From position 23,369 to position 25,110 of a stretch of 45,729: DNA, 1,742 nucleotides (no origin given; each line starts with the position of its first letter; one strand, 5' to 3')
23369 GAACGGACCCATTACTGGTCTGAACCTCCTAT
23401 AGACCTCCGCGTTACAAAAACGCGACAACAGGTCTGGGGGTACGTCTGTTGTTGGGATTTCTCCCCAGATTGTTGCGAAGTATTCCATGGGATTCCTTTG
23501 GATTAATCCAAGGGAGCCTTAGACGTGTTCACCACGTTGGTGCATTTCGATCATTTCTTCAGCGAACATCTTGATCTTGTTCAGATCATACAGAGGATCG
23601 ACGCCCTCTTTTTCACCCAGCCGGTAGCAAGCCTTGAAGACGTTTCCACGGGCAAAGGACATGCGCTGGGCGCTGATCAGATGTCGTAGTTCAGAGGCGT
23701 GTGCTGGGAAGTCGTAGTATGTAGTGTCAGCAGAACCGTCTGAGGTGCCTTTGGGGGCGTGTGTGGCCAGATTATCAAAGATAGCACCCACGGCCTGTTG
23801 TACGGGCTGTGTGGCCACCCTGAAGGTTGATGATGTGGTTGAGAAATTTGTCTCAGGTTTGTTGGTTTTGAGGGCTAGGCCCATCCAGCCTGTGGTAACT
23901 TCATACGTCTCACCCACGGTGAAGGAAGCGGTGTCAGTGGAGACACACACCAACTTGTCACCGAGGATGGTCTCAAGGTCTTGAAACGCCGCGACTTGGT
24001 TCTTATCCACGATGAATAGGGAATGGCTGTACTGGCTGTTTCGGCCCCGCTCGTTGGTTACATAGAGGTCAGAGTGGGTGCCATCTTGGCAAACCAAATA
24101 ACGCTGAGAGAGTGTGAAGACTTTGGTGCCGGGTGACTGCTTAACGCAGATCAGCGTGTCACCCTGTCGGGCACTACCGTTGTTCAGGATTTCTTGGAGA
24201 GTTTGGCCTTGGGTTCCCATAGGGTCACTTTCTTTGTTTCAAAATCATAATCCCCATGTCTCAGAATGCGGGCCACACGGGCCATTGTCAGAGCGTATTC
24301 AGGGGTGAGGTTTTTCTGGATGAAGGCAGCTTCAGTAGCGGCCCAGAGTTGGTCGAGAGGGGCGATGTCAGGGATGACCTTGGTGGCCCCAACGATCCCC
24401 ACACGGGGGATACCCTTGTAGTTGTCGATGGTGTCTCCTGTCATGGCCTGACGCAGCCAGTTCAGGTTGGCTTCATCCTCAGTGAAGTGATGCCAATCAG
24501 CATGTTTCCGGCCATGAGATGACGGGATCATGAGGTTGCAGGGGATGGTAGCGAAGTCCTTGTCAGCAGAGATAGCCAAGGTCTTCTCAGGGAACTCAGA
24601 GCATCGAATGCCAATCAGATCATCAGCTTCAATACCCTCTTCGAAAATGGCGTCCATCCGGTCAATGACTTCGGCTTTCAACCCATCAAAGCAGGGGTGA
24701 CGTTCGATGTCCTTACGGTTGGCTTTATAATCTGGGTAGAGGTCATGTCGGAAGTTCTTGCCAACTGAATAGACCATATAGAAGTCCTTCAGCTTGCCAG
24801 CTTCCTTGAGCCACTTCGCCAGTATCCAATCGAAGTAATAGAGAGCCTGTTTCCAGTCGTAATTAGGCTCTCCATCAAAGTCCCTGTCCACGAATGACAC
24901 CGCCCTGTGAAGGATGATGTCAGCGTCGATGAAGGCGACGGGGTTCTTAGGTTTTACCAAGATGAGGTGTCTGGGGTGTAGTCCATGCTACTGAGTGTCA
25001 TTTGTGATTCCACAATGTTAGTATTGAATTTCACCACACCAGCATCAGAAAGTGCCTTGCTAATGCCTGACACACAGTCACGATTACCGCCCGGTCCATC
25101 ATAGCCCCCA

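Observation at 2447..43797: A 28-copy palindromic element TTGGA-N4-TCCAA occupies every intergenic gap longer than ~20 nt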

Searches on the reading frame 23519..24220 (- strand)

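Call 13: search_protein_families(library=pfam, proteins=[window:23519-24220:-], max_evalue=0.001)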
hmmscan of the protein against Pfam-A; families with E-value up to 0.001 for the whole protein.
window:23519-24220:- (233 aa): 0 families

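Call 61: search_protein_families(library=phrogs, proteins=[window:23519-24220:-], max_evalue=0.001)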
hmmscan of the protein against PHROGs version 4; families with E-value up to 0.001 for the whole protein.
window:23519-24220:- (233 aa): 3 families
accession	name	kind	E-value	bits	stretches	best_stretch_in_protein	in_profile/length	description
phrog_4521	-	unknown function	3.8e-07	30.8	1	155-230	327-417/423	-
phrog_4897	-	other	1.3e-05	26.4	1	172-225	122-178/186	kinase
phrog_4943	-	unknown function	7.7e-05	24.2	1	144-230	72-162/166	-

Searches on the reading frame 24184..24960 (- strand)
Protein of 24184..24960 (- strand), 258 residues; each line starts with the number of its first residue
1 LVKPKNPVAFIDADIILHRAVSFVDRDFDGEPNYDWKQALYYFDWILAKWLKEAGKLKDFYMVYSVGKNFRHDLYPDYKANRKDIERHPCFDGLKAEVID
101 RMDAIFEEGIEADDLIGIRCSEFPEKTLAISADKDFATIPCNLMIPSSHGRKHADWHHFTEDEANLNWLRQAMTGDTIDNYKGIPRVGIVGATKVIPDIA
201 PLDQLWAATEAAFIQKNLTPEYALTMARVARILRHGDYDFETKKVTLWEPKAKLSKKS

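Call 13: search_protein_families(library=pfam, proteins=[window:24184-24960:-], max_evalue=0.001)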
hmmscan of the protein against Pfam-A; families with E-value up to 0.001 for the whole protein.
window:24184-24960:- (258 aa): 2 families
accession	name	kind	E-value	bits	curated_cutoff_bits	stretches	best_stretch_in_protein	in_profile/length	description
PF02739.22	5_3_exonuc_N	-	6.2e-12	46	34.3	1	9-138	3-136/164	5'-3' exonuclease, N-terminal resolvase-like domain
PF01367.25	5_3_exonuc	-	1.5e-07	32.2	40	1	171-250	10-94/97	5'-3' exonuclease, C-terminal SAM fold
